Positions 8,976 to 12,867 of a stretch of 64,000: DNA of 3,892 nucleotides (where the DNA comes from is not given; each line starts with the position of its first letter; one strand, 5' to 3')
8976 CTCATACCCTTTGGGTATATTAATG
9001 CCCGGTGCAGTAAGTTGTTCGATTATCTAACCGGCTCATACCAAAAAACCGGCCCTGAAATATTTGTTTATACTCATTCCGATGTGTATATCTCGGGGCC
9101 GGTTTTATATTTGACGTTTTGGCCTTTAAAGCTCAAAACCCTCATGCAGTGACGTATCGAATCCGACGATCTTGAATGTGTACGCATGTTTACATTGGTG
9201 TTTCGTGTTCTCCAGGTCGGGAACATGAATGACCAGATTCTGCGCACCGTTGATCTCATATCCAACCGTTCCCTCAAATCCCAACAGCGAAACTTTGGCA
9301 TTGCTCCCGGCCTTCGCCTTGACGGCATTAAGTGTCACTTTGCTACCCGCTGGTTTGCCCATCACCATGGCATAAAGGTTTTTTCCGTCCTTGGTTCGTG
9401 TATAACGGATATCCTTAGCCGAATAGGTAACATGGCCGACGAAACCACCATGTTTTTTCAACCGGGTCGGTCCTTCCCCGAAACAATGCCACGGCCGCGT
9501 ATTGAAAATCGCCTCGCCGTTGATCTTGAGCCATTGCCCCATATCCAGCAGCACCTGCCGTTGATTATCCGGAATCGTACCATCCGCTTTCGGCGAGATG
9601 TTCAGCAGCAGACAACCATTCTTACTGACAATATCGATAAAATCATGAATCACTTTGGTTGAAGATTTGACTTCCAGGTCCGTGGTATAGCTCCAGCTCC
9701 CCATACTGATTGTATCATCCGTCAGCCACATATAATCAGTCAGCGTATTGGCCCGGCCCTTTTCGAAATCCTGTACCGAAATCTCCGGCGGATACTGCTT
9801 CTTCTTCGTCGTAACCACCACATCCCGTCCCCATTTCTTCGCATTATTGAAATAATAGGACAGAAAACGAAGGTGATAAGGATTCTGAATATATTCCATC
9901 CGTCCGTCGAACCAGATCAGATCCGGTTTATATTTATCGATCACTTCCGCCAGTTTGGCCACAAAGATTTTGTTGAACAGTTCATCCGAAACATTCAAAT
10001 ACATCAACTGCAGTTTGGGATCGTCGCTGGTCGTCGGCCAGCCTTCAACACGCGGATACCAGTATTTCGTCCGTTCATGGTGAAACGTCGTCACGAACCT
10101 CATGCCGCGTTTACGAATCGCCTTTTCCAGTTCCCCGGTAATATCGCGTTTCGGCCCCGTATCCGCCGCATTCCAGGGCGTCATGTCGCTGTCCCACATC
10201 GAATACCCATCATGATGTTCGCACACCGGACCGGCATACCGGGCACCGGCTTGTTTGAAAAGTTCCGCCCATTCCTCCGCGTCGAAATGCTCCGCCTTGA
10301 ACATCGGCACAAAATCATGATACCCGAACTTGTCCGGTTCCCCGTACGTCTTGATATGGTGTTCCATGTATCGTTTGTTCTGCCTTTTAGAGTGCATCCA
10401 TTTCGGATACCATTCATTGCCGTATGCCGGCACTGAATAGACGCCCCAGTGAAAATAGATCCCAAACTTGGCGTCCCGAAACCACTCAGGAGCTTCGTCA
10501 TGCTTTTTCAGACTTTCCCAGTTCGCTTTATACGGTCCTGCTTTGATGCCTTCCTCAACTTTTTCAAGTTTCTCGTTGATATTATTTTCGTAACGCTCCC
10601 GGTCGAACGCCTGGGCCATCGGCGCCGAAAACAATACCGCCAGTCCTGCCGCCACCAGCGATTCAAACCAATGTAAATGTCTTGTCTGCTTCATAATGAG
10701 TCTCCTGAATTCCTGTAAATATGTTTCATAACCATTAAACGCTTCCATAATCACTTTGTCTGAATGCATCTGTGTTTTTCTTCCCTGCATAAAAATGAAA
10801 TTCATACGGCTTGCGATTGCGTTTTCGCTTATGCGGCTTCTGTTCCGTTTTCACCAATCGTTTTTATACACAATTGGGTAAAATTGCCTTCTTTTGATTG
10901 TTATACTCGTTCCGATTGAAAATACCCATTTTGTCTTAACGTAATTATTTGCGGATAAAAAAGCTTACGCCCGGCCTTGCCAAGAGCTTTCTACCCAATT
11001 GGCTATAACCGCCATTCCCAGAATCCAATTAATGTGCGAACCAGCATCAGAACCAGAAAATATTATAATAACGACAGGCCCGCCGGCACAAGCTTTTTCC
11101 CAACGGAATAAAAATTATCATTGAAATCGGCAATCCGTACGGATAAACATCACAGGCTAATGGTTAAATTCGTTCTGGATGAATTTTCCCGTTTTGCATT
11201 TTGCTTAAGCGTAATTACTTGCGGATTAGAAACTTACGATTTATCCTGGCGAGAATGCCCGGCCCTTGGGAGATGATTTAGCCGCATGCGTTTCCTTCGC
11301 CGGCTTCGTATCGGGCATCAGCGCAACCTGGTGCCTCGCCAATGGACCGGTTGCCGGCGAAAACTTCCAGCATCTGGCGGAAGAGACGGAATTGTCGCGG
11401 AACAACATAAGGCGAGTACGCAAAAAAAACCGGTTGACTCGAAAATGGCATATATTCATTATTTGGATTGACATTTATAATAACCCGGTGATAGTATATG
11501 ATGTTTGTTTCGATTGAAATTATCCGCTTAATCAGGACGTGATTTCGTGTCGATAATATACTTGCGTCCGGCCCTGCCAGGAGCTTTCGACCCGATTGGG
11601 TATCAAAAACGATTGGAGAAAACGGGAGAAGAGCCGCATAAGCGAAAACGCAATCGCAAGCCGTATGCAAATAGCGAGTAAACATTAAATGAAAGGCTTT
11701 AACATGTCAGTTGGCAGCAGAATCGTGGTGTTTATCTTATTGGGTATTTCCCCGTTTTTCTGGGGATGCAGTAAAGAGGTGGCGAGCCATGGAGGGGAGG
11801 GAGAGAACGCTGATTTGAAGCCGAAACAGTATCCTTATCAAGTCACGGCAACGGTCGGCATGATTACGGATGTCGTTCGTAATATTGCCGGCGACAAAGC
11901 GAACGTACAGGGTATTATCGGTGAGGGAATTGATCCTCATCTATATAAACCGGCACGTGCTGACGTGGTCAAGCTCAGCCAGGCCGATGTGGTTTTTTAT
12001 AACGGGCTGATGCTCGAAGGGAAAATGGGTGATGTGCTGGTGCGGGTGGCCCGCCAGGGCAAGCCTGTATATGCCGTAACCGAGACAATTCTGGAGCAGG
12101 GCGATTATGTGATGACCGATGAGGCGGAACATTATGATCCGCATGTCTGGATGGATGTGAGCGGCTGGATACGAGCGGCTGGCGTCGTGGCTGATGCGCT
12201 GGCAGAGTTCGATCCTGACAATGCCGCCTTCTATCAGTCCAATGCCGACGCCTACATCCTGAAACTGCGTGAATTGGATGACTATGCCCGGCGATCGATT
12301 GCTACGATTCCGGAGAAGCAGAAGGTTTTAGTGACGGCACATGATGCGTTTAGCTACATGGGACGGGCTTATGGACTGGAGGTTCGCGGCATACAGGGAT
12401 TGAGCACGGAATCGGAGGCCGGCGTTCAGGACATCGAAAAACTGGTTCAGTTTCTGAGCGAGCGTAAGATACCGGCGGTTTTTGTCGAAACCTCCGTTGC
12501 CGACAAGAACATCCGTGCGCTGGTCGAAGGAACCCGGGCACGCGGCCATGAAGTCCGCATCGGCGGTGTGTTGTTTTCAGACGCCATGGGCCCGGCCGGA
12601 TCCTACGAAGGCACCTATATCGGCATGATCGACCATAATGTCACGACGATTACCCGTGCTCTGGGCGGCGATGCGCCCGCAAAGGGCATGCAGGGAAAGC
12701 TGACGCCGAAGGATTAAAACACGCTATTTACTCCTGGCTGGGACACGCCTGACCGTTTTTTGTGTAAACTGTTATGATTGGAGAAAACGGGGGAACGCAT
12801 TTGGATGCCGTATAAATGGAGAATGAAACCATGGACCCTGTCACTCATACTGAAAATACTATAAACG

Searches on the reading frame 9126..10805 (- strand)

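Call 49: search_protein_families(library=pfam, proteins=[window:9126-10805:-])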
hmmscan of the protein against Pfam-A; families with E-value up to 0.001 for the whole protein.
window:9126-10805:- (559 aa): 2 families
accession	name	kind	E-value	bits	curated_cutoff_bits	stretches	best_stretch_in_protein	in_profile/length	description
PF01120.23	Alpha_L_fucos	-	3e-104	349.6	25.2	1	86-431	8-345/345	Alpha-L-fucosidase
PF16757.11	Fucosidase_C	-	6.2e-12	46.4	25.6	1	464-546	7-87/88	Alpha-L-fucosidase C-terminal domain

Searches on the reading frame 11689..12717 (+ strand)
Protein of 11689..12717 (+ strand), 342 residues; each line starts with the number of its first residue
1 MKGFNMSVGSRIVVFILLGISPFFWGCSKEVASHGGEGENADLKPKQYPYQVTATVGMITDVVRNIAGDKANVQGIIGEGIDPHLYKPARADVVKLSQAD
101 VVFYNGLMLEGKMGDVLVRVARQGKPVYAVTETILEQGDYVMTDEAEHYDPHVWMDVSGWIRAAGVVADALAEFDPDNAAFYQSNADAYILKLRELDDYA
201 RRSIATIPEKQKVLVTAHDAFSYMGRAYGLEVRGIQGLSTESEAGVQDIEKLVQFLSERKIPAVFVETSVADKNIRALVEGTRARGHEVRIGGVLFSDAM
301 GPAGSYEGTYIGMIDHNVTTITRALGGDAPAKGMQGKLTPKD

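Call 49: search_protein_families(library=pfam, proteins=[window:11689-12717:+])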
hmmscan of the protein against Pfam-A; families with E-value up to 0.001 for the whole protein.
window:11689-12717:+ (342 aa): 1 family
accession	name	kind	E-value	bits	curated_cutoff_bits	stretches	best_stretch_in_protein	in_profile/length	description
PF01297.22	ZnuA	-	1.5e-81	274.2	29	1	52-324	1-263/263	Zinc-uptake complex component A periplasmic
